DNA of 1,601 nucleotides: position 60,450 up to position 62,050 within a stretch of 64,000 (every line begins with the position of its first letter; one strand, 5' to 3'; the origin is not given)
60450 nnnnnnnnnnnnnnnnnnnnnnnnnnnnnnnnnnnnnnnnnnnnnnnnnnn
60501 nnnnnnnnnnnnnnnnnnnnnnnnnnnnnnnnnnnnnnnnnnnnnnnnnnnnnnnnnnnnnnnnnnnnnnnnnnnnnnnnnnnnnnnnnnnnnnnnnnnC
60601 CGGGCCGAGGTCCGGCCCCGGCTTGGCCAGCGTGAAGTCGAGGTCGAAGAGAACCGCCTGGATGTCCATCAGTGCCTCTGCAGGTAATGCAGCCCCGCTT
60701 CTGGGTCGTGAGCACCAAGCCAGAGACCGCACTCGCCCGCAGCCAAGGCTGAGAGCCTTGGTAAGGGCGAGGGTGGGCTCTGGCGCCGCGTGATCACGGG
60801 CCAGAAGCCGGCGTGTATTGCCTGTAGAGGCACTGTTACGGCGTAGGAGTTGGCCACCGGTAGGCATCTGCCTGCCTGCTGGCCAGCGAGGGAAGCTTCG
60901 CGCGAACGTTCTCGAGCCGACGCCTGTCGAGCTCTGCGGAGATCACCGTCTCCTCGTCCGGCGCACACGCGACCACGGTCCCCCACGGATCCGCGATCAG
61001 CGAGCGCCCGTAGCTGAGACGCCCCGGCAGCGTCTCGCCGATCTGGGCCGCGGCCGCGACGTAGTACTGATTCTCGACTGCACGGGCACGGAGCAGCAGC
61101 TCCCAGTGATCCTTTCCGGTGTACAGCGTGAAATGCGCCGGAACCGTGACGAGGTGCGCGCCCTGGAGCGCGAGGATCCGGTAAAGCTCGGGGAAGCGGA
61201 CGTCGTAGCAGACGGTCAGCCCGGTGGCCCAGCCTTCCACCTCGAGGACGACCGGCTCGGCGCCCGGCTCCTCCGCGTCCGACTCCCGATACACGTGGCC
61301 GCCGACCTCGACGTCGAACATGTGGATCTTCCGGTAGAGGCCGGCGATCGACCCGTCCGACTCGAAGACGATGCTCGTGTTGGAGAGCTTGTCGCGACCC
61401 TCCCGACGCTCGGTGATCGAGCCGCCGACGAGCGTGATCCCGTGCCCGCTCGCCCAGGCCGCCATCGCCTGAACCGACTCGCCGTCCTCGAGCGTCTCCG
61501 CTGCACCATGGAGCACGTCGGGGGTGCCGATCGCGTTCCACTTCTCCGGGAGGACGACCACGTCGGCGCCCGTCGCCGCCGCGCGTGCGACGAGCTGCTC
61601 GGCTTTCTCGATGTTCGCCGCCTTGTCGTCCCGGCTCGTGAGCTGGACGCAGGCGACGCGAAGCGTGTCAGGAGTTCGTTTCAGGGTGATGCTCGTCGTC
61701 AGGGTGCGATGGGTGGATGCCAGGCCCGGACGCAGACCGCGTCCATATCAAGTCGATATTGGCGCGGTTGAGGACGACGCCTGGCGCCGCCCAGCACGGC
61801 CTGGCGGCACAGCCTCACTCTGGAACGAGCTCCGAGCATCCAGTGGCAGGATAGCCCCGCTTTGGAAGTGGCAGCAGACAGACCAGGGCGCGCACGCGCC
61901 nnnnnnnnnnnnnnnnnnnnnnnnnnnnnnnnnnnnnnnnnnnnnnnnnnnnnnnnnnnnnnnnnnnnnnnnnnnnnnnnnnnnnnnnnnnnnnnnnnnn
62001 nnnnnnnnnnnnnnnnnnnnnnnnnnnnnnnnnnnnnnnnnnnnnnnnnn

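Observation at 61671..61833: Element D: a 163-nt hairpin between divergent genes, covering the apparent start of the C-N hydrolase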

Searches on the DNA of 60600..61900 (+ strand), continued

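Call 70: search_with_rna_model(model_id=R2, source=window, max_evalue=1, filters=off)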
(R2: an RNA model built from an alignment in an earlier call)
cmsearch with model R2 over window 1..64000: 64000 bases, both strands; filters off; matches with E-value up to 1: 15.
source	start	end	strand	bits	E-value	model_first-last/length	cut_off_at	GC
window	8587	8754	+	144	3.9e-28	1-164/164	no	0.67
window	61672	61833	+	135.4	2.4e-26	1-164/164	no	0.65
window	10740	10904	+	99.8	6.7e-19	1-164/164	no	0.67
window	61671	61832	-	40.7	1.5e-06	1-164/164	no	0.65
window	8586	8753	-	34.7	2.8e-05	1-164/164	no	0.67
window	10739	10904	-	34.2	3.5e-05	1-164/164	no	0.66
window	60672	60834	+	24.6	0.0036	1-164/164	no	0.66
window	58972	59070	+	16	0.22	1-164/164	no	0.75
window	55784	55852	+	14.8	0.39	1-164/164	no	0.75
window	32031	32120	-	14.7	0.41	1-164/164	no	0.72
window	31070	31090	+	14.5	0.45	72-92/164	no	0.62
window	27847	27957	+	13.9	0.6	1-164/164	no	0.69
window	51864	52018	-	13.8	0.65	1-164/164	no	0.66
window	43650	43755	-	13.3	0.82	1-164/164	no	0.67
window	55517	55642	-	13.1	0.91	1-164/164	no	0.67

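Call 71: search_with_rna_model(model_id=R2, sources=[L001, L002, L003, L004, L005, L006, L007, L008, L009, L010, L011, L012, L013, L014, L015, L016, L017, L018, L019, L020, L021, L022, L023, L024, L025, L026, L027, L028, L029, L030, L031, L032, L033, L034, L035, L036, L037, L038, L039, L040, L041, L042, L043, L044, L045, L046, L047, L048, L049, L050, L051, L052, L053, L054, L055, L056, L057, L058, L059, L060, L061, L062, L063, L064, L065, L066, L067, L068, L069, L070, L071, L072, L073, L074, L075, L076, L077, L078, L079, L080, L081, L082, L083, L084, L085, L086, L087, L088, L089, L090, L091, L092, L093, L094, L095, L096, L097, L098, L099, L100], max_evalue=0.001, make_alignment=true)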
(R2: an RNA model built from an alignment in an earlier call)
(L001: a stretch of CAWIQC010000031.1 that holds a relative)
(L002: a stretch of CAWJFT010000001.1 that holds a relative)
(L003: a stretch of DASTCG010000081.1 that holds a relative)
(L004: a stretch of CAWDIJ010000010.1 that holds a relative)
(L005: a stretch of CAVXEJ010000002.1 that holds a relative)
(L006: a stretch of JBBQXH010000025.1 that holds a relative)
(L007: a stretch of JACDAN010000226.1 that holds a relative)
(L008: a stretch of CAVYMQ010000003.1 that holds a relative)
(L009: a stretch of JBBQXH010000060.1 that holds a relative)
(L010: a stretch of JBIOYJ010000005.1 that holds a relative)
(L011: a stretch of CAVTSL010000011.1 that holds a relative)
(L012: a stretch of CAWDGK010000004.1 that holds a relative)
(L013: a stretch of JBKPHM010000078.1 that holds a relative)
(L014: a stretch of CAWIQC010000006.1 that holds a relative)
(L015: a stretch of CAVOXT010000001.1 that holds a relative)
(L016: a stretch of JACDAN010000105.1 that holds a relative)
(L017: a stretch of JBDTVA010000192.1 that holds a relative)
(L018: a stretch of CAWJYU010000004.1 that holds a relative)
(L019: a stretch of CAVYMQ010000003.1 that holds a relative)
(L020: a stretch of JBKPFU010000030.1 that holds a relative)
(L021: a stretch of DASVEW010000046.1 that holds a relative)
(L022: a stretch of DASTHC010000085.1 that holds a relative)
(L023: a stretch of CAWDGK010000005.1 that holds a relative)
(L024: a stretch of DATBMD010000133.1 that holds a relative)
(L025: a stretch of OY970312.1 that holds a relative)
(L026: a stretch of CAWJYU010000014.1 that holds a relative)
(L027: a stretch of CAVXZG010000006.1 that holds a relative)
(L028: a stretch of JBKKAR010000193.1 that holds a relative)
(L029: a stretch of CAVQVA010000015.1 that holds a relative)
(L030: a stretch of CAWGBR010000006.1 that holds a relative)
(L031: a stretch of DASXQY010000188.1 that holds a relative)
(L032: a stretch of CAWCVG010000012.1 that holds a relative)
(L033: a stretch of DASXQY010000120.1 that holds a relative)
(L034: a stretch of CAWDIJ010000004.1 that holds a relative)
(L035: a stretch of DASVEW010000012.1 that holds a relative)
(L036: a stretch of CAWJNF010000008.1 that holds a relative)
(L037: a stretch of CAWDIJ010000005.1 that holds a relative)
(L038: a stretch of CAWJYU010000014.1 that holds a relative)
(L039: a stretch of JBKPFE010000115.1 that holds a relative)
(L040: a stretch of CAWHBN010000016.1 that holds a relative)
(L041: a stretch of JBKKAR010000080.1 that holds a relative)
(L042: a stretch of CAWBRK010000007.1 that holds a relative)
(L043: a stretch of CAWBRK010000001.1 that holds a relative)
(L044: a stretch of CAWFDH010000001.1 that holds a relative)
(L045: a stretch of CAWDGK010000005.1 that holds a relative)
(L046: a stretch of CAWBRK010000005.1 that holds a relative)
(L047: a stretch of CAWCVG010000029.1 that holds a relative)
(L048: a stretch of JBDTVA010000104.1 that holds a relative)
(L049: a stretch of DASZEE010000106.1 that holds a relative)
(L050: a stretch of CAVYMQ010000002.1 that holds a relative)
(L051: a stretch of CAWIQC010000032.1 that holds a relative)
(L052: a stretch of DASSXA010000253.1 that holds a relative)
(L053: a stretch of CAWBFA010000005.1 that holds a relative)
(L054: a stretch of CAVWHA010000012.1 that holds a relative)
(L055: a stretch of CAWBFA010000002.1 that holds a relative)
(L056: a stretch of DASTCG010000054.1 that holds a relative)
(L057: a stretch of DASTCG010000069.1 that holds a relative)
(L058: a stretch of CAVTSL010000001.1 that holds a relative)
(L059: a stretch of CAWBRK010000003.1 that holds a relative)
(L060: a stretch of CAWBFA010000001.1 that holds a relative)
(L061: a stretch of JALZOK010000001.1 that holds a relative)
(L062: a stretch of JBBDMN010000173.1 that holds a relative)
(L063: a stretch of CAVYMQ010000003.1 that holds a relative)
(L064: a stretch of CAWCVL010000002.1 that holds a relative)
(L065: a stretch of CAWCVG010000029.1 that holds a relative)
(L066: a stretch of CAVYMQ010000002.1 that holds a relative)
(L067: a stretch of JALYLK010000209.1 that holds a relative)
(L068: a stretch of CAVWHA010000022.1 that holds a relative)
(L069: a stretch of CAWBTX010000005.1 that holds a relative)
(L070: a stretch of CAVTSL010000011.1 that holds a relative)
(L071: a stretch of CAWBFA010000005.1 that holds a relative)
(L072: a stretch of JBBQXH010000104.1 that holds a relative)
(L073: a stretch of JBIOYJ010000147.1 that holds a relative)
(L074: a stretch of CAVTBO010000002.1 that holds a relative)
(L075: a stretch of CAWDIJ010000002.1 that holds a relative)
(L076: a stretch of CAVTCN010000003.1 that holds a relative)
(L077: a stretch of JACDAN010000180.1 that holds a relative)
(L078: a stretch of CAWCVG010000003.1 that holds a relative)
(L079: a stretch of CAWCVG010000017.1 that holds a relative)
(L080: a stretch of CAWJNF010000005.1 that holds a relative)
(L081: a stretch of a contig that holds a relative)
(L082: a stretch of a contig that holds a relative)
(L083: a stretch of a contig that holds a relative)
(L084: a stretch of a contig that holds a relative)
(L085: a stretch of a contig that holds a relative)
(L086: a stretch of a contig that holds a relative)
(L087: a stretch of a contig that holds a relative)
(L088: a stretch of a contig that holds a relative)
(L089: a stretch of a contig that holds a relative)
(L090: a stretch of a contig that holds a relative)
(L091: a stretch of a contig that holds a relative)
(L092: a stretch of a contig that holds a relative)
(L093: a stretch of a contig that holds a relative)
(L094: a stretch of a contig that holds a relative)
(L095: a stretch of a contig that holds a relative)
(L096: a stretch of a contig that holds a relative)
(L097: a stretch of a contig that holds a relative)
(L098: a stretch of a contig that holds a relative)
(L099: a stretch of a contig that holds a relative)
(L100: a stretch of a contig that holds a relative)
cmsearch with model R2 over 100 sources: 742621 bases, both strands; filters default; matches with E-value up to 0.001: 185.
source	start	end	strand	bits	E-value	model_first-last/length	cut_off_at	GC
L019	4514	4675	+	177.1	5.5e-34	1-164/164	no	0.71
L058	6250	6411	+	172.1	5.9e-33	1-164/164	no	0.73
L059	4054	4215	+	170.9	1e-32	1-164/164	no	0.73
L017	1068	1230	-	170.5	1.3e-32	1-164/164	no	0.66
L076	625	786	-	170.5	1.3e-32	1-164/164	no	0.67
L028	2722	2883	+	169.8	1.8e-32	1-164/164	no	0.68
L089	6962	7123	+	169.8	1.8e-32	1-164/164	no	0.73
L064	7672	7833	+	168.9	2.7e-32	1-164/164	no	0.72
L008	4598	4759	-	168.9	2.8e-32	1-164/164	no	0.72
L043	3233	3394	+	168.4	3.6e-32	1-164/164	no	0.74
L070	7724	7885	+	168.3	3.8e-32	1-164/164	no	0.7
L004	5675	5837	+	168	4.3e-32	1-164/164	no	0.67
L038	6505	6666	+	167.5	5.6e-32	1-164/164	no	0.65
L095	3746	3907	-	166.9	7.2e-32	1-164/164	no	0.73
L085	5371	5532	+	166.6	8.3e-32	1-164/164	no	0.73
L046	418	579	+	165.8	1.2e-31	1-164/164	no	0.73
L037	2463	2624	+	165.4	1.5e-31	1-164/164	no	0.68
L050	5767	5928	-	165.3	1.5e-31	1-164/164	no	0.71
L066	3704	3865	-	165.1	1.7e-31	1-164/164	no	0.72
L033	1544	1705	-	165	1.9e-31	1-164/164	no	0.68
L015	4354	4516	-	164.8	2e-31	1-164/164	no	0.69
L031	6002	6163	+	164.7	2.1e-31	1-164/164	no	0.67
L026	6565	6726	-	164.4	2.4e-31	1-164/164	no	0.67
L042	3671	3832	+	164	2.9e-31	1-164/164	no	0.7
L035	1510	1670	+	162.8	5.2e-31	1-164/164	no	0.71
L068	1636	1796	+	162.8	5.2e-31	1-164/164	no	0.66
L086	5298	5457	+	162.7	5.6e-31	1-164/164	no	0.72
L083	3516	3679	-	162.3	6.9e-31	1-164/164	no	0.66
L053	5309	5470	-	162.2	6.9e-31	1-164/164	no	0.72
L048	5293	5454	-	161.2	1.1e-30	1-164/164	no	0.71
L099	2573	2734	+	161.1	1.2e-30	1-164/164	no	0.69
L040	3274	3436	+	158.6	4e-30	1-164/164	no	0.66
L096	1881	2044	-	157.9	5.7e-30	1-164/164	no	0.68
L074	3865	4027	-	157.4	7.1e-30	1-164/164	no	0.7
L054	4409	4570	+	157.3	7.4e-30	1-164/164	no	0.7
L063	7331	7496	-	157.1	8.4e-30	1-164/164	no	0.67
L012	3445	3606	-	156.7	9.8e-30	1-164/164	no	0.68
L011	1245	1406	-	156.7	1e-29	1-164/164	no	0.74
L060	5742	5901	-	156.5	1.1e-29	1-164/164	no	0.71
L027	3692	3853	+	156.4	1.1e-29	1-164/164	no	0.68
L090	7041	7202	-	156.4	1.2e-29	1-164/164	no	0.69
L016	1223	1385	+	156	1.4e-29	1-164/164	no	0.66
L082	2431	2594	-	154.8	2.5e-29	1-164/164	no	0.7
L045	2775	2936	+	154.3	3.1e-29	1-164/164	no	0.67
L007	5638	5802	+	153.1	5.6e-29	1-164/164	no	0.66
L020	3253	3418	-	152.7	6.9e-29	1-164/164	no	0.67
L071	1229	1392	-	152.4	7.9e-29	1-164/164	no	0.71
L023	2370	2531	-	152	9.3e-29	1-164/164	no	0.65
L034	4394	4556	+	152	9.6e-29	1-164/164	no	0.65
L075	7821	7983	-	150.7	1.8e-28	1-164/164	no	0.64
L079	2462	2624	+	150.7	1.8e-28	1-164/164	no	0.64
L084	132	297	+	150.3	2.1e-28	1-164/164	no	0.66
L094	158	319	+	149.9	2.6e-28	1-164/164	no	0.69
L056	3659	3821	-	149.5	3.2e-28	1-164/164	no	0.66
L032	6598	6760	-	149.2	3.6e-28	1-164/164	no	0.66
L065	761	924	+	149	4e-28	1-164/164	no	0.68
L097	6093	6256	-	147.5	8.5e-28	1-164/164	no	0.7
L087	5609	5774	+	147.3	9.3e-28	1-164/164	no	0.73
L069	4587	4750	-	146.5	1.3e-27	1-164/164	no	0.67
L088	1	161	-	146.2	1.6e-27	1-164/164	no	0.7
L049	6075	6234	-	145.6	2.1e-27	1-164/164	no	0.66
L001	4096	4261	+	144.4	3.7e-27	1-164/164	no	0.66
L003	929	1091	-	143.9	4.7e-27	1-164/164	no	0.66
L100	2353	2516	-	143.9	4.7e-27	1-164/164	no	0.64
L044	4780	4938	+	143.4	6.1e-27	1-164/164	no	0.69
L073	213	376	-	143.2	6.7e-27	1-164/164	no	0.71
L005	808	972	-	142.1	1.1e-26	1-164/164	no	0.68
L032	3384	3547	-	142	1.2e-26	1-164/164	no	0.7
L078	7205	7366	-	141.8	1.3e-26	1-164/164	no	0.64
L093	2945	3106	+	141.6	1.4e-26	1-164/164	no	0.7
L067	617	783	-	140.3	2.6e-26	1-164/164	no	0.65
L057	5701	5863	+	140.3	2.7e-26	1-164/164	no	0.66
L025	2643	2803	+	140.2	2.8e-26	1-164/164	no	0.75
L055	6803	6959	+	140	3.1e-26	1-164/164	no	0.7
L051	2252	2417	+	139.2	4.5e-26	1-164/164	no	0.68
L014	3008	3173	-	133.1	8.6e-25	1-164/164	no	0.69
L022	1933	2091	+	130.2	3.4e-24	1-164/164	no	0.75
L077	5282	5445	+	130.1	3.6e-24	1-164/164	no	0.66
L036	5133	5292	-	129.2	5.5e-24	1-164/164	no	0.66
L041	885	1049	-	126.2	2.4e-23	1-164/164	no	0.65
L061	6400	6564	-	126.2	2.4e-23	1-164/164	no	0.63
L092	1523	1685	-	125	4.2e-23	1-164/164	no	0.67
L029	601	763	-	124.4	5.7e-23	1-164/164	no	0.68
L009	1544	1706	+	123.6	8.4e-23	1-164/164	no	0.69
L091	1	145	+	123.5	8.7e-23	22-164/164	5'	0.64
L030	1338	1500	-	120.4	3.9e-22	1-164/164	no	0.7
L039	2446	2611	-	117.3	1.7e-21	1-164/164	no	0.64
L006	3389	3551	+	115.2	4.8e-21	1-164/164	no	0.66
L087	86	249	+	114.6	6.3e-21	1-164/164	no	0.68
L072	2107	2268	-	113.6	1e-20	1-164/164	no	0.68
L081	6552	6714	-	113.6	1e-20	1-164/164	no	0.66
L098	5777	5942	+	112.3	1.9e-20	1-164/164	no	0.66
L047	1652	1818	+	105.3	5.6e-19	1-164/164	no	0.68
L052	5567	5729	+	103.4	1.4e-18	1-164/164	no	0.64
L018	7341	7511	-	103.4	1.4e-18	1-164/164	no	0.68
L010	2132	2296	-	102.4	2.2e-18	1-164/164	no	0.68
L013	414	579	+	100.4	6e-18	1-164/164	no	0.7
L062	1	129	+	96.6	3.6e-17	36-164/164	5'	0.65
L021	250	414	+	89.8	9.6e-16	1-164/164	no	0.68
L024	193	368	-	88.4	1.9e-15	1-164/164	no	0.66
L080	5773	5930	-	87.9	2.4e-15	1-164/164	no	0.68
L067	2970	3132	-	85.7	7e-15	1-164/164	no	0.7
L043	1528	1690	+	84.8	1.1e-14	1-164/164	no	0.74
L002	1428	1590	-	74.3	1.6e-12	1-164/164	no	0.72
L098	5776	5942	-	65.3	1.3e-10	1-164/164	no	0.65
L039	2447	2612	+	63.5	3e-10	1-164/164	no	0.64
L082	2432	2595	+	63.3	3.3e-10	1-164/164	no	0.7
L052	5566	5728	-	62.7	4.5e-10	1-164/164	no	0.64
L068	1635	1795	-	61.6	7.5e-10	1-164/164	no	0.66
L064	7671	7832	-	61.4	8.2e-10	1-164/164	no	0.72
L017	1069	1231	+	61.2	9.3e-10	1-164/164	no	0.66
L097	6094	6257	+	59.3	2.3e-09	1-164/164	no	0.7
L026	6566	6727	+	58.7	3.1e-09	1-164/164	no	0.67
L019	4513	4674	-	58.4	3.5e-09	1-164/164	no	0.71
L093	2944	3105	-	57.7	4.9e-09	1-164/164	no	0.7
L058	6249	6410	-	57.4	5.8e-09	1-164/164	no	0.73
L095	3747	3908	+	57.3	6e-09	1-164/164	no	0.73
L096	1882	2045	+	57.1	6.6e-09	1-164/164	no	0.68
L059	4053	4214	-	56.9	7.2e-09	1-164/164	no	0.73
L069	4588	4751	+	56.8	7.5e-09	1-164/164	no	0.67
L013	413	578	-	56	1.1e-08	1-164/164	no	0.71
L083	3517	3680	+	55.8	1.3e-08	1-164/164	no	0.66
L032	6599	6761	+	55.7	1.3e-08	1-164/164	no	0.66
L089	6961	7122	-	55.7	1.3e-08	1-164/164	no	0.73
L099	2572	2733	-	55.3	1.6e-08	1-164/164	no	0.69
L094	157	318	-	55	1.8e-08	1-164/164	no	0.69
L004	5674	5836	-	55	1.8e-08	1-164/164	no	0.67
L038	6504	6665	-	54.8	2e-08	1-164/164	no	0.65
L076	626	787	+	54.7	2e-08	1-164/164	no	0.67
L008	4599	4760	+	54.7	2.1e-08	1-164/164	no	0.72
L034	4393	4555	-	54.6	2.2e-08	1-164/164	no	0.65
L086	5297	5456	-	54.1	2.8e-08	1-164/164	no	0.72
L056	3660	3822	+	53.2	4.3e-08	1-164/164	no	0.66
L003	928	1094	+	52.7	5.4e-08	1-164/164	no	0.65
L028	2721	2882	-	52.6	5.8e-08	1-164/164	no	0.68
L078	7206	7367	+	52.5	6e-08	1-164/164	no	0.64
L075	7822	7984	+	52.4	6.2e-08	1-164/164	no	0.64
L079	2461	2623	-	52.4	6.2e-08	1-164/164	no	0.64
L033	1545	1706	+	51.7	9e-08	1-164/164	no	0.68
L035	1509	1669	-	51.6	9.3e-08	1-164/164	no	0.71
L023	2371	2532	+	51.4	1e-07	1-164/164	no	0.65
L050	5768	5929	+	51.3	1.1e-07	1-164/164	no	0.71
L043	3232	3393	-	51.2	1.1e-07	1-164/164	no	0.74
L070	7723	7884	-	51.1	1.2e-07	1-164/164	no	0.7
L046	417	578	-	50.7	1.4e-07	1-164/164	no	0.73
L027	3691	3852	-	50.5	1.6e-07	1-164/164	no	0.68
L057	5700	5862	-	50.4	1.6e-07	1-164/164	no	0.66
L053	5310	5471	+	50.3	1.7e-07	1-164/164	no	0.72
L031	6001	6162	-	50.1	1.9e-07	1-164/164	no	0.67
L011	1246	1407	+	49.9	2.1e-07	1-164/164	no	0.74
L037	2462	2623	-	48.8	3.6e-07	1-164/164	no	0.68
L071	1230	1393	+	48.6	4e-07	1-164/164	no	0.71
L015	4355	4517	+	48.4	4.3e-07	1-164/164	no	0.69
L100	2354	2517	+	48.1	4.9e-07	1-164/164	no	0.64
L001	4095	4260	-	48.1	5.1e-07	1-164/164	no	0.66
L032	3383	3546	+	47.9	5.5e-07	1-164/164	no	0.7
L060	5743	5902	+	47.1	8.2e-07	1-164/164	no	0.71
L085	5370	5531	-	46.5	1.1e-06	1-164/164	no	0.73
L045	2774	2935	-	46.3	1.2e-06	1-164/164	no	0.67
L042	3670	3831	-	46.3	1.2e-06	1-164/164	no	0.7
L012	3446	3607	+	46.2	1.2e-06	1-164/164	no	0.68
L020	3254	3419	+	45.8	1.5e-06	1-164/164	no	0.67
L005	810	972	+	45.7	1.6e-06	1-164/164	no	0.68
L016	1222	1384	-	45.4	1.9e-06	1-164/164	no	0.66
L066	3705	3866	+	45.3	1.9e-06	1-164/164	no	0.72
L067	618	782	+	44.9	2.4e-06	1-164/164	no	0.65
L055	6801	6959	-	44.5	2.9e-06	1-164/164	no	0.7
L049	6076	6235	+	44.3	3.2e-06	1-164/164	no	0.66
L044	4779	4937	-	43.5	4.5e-06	1-164/164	no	0.69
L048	5294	5455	+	43.5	4.6e-06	1-164/164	no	0.71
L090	7042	7203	+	42.4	7.8e-06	1-164/164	no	0.69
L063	7332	7496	+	41.7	1.1e-05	1-164/164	no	0.68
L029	601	765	+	41.7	1.1e-05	1-164/164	no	0.68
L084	132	296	-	41.6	1.1e-05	1-164/164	no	0.66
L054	4408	4569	-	41.2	1.4e-05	1-164/164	no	0.7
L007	5637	5801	-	41.1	1.4e-05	1-164/164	no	0.66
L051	2251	2416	-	40.4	2e-05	1-164/164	no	0.69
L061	6401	6565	+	40.4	2.1e-05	1-164/164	no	0.64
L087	5608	5773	-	39.8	2.7e-05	1-164/164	no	0.73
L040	3273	3435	-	38.1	6.3e-05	1-164/164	no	0.66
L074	3866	4028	+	36.6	0.00013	1-164/164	no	0.7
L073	214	377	+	36.1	0.00016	1-164/164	no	0.71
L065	760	923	-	35.7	0.0002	1-164/164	no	0.68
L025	2642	2802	-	34.2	0.0004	1-164/164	no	0.75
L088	1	162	+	34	0.00045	1-164/164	no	0.7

Alignment A8: 150 matches aligned to the model, 209 columns, each read 5' to 3' on its own strand. Consensus structure (alignment columns), stored with it:
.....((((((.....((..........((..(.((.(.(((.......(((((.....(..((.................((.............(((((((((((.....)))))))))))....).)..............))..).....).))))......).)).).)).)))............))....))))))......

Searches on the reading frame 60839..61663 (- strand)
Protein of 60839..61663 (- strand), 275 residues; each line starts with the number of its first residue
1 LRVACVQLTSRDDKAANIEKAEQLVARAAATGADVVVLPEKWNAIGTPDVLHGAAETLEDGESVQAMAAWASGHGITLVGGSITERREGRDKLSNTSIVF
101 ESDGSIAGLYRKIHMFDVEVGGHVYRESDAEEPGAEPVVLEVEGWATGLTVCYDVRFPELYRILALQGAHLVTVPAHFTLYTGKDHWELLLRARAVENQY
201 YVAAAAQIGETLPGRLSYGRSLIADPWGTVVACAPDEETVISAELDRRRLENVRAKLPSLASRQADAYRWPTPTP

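Call 55: find_related_loci(query=window:60839-61663:-, collection=metagenome_contigs, flank=2500)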
Query seq(275 aa) (275 aa) in metagenome_contigs; peptide patterns used: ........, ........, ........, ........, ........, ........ (x = any residue, [..] = any of these).
600 stretches matched a pattern (row limit reached: there are more); 589 encode a relative of the query (tblastn E <= 1e-3); the best 80 are kept; 80 distinct loci.
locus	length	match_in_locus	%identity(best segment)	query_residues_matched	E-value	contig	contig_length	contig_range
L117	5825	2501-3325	90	1-275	9e-167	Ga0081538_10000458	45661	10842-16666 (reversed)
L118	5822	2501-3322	89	1-274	1e-163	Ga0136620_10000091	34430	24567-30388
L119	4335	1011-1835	86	1-275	4e-163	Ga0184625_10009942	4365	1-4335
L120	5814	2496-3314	84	1-273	2e-145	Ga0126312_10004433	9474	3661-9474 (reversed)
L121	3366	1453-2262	79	1-270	7e-149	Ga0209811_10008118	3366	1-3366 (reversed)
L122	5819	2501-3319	77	1-273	2e-142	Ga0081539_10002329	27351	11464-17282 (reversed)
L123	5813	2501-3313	77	1-271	7e-141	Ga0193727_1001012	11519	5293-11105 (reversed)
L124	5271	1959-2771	77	1-271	6e-141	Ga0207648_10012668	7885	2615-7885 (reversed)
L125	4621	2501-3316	75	1-272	1e-137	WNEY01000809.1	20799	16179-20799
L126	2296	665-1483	76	1-273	1e-144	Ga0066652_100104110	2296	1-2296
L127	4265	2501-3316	75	1-272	4e-137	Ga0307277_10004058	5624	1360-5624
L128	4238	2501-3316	74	1-272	7e-137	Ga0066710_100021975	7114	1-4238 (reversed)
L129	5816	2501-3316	74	1-272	9e-135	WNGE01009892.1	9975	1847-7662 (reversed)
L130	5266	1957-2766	73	1-270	1e-134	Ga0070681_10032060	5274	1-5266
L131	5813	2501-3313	73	1-271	1e-133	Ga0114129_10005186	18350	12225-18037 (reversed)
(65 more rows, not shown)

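Call 66: search_protein_families(library=pfam, proteins=[window:60839-61663:-])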
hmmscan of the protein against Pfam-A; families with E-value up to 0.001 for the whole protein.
window:60839-61663:- (275 aa): 1 family
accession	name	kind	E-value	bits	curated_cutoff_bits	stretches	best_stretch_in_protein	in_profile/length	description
PF00795.27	CN_hydrolase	-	7e-63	212.8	23.2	1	2-254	1-255/256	Carbon-nitrogen hydrolase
